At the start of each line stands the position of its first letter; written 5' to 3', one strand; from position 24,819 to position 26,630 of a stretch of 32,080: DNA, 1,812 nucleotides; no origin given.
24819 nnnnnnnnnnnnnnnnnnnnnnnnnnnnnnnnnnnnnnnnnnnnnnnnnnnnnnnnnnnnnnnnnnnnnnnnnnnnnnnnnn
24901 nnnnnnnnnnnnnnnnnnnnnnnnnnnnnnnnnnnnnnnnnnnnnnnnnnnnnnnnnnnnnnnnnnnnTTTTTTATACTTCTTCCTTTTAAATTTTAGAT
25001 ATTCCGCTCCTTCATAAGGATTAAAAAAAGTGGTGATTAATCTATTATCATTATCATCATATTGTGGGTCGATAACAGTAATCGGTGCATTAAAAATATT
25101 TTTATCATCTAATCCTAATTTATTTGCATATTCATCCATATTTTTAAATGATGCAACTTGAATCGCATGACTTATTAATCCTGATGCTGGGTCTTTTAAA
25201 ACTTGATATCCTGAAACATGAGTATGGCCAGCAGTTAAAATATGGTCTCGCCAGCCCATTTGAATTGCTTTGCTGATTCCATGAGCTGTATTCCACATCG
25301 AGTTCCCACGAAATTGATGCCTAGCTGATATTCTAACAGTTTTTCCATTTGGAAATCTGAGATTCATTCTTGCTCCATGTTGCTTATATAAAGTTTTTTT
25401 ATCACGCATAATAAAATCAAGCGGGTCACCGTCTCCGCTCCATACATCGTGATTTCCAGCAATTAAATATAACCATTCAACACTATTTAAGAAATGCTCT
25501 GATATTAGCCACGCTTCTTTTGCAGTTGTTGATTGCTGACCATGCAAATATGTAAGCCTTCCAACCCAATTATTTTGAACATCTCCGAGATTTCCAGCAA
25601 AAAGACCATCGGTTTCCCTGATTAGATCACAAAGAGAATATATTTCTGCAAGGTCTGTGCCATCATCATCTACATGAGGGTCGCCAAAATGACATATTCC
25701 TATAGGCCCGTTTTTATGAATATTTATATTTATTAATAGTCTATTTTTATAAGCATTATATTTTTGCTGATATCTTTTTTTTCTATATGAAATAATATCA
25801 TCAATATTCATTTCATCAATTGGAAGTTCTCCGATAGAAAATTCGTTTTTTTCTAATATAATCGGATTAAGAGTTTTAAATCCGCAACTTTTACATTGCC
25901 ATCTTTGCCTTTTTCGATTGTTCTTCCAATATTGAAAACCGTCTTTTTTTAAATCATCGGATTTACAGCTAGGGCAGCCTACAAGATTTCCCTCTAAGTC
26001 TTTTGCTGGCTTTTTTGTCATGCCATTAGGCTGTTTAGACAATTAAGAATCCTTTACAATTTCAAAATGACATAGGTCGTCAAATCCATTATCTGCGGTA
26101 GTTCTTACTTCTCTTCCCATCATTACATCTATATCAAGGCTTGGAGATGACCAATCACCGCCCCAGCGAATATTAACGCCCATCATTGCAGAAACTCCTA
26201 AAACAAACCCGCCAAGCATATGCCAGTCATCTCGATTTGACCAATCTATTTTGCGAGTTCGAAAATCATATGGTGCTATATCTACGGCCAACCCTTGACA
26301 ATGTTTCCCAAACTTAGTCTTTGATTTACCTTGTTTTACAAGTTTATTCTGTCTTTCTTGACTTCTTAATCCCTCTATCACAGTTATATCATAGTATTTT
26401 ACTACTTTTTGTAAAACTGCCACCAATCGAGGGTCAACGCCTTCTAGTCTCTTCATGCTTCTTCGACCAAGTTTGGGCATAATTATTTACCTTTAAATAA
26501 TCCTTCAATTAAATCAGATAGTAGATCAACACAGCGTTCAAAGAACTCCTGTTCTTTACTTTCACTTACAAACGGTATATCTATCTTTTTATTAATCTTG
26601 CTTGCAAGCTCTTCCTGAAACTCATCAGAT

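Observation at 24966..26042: Transposase-type zinc ribbon fused to a metallophosphoesterase, placed between the endolysin and the virion connector genes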

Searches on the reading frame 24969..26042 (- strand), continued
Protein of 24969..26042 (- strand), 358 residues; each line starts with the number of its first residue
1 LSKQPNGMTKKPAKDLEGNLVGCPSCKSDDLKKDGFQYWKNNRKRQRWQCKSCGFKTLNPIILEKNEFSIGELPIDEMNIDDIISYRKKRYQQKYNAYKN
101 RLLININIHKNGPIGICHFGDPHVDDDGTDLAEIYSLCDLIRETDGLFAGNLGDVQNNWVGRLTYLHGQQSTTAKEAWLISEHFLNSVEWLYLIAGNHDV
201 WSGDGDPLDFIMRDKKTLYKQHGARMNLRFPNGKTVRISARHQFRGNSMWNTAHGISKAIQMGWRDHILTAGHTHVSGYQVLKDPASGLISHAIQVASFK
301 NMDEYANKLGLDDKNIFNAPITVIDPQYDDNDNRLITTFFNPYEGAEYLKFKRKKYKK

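Call 80: search_dna_similar(query=L296:1671-2558:+, collection=phages, mode=protein, max_rows=25, rows=spread)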
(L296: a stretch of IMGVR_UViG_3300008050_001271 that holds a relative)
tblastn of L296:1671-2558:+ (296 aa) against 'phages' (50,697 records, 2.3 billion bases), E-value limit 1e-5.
Records with a match: 1612; places in all: 1613; records where one place covers at least 80% of the query: 1065.
Best place of each record, by identity: <60% 1612.
By first word of the organism name: Mycobacterium 635; Escherichia 218; Pseudomonas 214; Vibrio 95; Xanthomonas 53; Klebsiella 44; Acinetobacter 40; Stenotrophomonas 32; Ralstonia 29; Aeromonas 27; and 47 more.
By host as written in the record: Mycobacterium smegmatis mc2 155 432; - 135; Mycobacterium smegmatis mc#155 102; Pseudomonas aeruginosa 69; Escherichia coli 65; Mycobacterium smegmatis mc2155 35; Escherichia coli K-12 MG1655 30; Pseudomonas putida KT2440 and Paw85 26; and 283 more.
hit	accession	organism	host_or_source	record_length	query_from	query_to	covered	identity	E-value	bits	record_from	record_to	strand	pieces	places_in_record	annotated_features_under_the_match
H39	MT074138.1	Bacteroides phage DAC17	Bacteroides thetaiotaomicron VPI-5486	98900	44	295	85%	45.7%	1e-57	204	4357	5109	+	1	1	hypothetical protein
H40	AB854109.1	Ralstonia phage RSB3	Ralstonia solanacearum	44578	46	295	84%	37.6%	9e-38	147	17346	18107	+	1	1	hypothetical protein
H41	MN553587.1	Pseudomonas phage phiKMVC5-121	Pseudomonas aeruginosa PAO1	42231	45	294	84%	37.5%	1e-38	149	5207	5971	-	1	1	record has no annotation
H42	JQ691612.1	Cronobacter phage CR3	Cronobacter sakazakii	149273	46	296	85%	36.4%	4e-38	148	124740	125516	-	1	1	putative DNA polymerase 2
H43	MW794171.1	Vibrio phage ICP1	-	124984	35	285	85%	36.0%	2e-35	140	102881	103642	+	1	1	putative exonuclease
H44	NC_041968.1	Pseudomonas phage vB_PaeM_G1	Pseudomonas aeruginosa DLG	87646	40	287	84%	36.2%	3e-40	154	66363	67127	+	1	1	DNA polymerase exonuclease subunit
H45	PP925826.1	Escherichia phage Antha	Escherichia coli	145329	45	295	85%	34.7%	8e-32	130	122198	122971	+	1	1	DNA polymerase exonuclease subunit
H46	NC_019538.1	Aeromonas phage CC2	Aeromonas hydrophila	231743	45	284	81%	35.6%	5e-33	133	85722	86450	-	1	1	DNA polymerase exonuclease subunit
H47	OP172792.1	Escherichia phage ECO340P2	Shigella flexneri DA340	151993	34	274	81%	34.9%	8e-31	127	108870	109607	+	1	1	hypothetical protein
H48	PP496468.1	Pseudomonas phage vB_PpuP-Villemi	Pseudomonas putida KT2440 and Paw85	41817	46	296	85%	32.9%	4e-33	134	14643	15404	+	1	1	DNA polymerase exonuclease subunit | endonuclease VII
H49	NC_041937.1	Escherichia phage V18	Escherichia coli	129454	40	285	83%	32.8%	1e-31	130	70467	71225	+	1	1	DNA polymerase exonuclease subunit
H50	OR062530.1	Escherichia phage vB_EcoM_366V_SA_NWU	Escherichia coli O177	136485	40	285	83%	32.8%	2e-31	129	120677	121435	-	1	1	hypothetical protein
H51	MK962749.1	Shigella phage CM1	Escherichia coli DH5alpha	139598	40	285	83%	32.4%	8e-31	127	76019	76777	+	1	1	nuclease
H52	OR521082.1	Mycobacterium phage Marshmallow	Mycobacterium smegmatis mc2 155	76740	45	295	85%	30.6%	5e-17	87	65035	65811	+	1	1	112: DnaQ-like DNA polymerase III subunit | 113: hypothetical protein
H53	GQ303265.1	Mycobacterium phage Pumpkin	Mycobacterium smegmatis mc2 155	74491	45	295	85%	29.9%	2e-16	85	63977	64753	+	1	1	114: DnaQ-like DNA polymerase III subunit | 115: hypothetical protein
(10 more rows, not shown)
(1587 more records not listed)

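Call 88: search_protein_families(library=pfam, proteins=[P0122, P0130, P0143, P0154, P0191], max_evalue=0.001)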
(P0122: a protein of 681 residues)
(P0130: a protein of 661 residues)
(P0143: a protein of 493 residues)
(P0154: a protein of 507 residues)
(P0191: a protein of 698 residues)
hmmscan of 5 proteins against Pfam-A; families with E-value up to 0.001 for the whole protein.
P0122 (681 aa): 3 families
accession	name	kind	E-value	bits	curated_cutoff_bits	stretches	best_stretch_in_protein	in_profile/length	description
PF02954.25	HTH_8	-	3.1e-07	30.4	22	1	16-45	12-41/42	Bacterial regulatory protein, Fis family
PF13556.12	HTH_30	-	0.00015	21.9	27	1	14-47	4-37/59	PucR C-terminal helix-turn-helix domain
PF00149.33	Metallophos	-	0.00082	20.3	21.5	0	108-250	3-130/191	Calcineurin-like phosphoesterase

P0130 (661 aa): 1 family
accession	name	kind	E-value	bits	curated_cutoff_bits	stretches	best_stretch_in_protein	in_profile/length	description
PF08279.18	HTH_11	-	1.4e-05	25.3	25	1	6-40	9-42/55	HTH domain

P0143 (493 aa): 1 family
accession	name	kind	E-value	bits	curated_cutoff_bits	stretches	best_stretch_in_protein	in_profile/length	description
PF14890.11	Intein_splicing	-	0.00015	22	35.8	1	198-326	20-148/155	Intein splicing domain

P0154 (507 aa): 0 families

P0191 (698 aa): 0 families

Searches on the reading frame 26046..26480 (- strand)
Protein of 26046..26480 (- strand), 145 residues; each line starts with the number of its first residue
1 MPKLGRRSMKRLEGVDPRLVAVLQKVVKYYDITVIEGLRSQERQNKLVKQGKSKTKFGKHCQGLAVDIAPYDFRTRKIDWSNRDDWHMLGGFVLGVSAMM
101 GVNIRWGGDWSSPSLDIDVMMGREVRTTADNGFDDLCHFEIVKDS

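Call 11: search_protein_families(library=phrogs, proteins=[window:26046-26480:-], max_evalue=0.001)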
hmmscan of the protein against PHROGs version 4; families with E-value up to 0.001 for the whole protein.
window:26046-26480:- (145 aa): 7 families
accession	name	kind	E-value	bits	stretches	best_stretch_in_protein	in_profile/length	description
phrog_465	-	lysis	8.6e-39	134.6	1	1-143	42-167/292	endolysin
phrog_6523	-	lysis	3.5e-12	47.7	1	29-116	36-123/255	endolysin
phrog_1768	-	lysis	1.4e-11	43.9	1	23-141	944-1052/1577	endolysin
phrog_5115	-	moron, auxiliary metabolic gene and host takeover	4.3e-11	43.6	1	30-112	36-112/283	ferredoxin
phrog_2649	-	lysis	2.4e-07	31.9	1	8-112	6-118/261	endolysin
phrog_894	-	lysis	4.9e-06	26.8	1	11-78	66-130/389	endolysin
phrog_15351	-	lysis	0.00059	20.2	0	19-112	29-127/289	endolysin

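Call 20: search_protein_families(library=pfam, proteins=[window:26046-26480:-], max_evalue=0.01)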
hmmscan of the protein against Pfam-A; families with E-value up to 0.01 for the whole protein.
window:26046-26480:- (145 aa): 3 families
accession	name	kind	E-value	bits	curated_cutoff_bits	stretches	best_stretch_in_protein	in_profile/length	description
PF13539.11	Peptidase_M15_4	-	2.1e-06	28.7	25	1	53-113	3-62/70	D-alanyl-D-alanine carboxypeptidase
PF18979.5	DUF5715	-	0.0054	16.9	26.8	1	24-75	73-124/171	Family of unknown function (DUF5715)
PF05951.18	Peptidase_M15_2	-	0.0086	16.3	27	0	16-72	54-114/153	Bacterial protein of unknown function (DUF882)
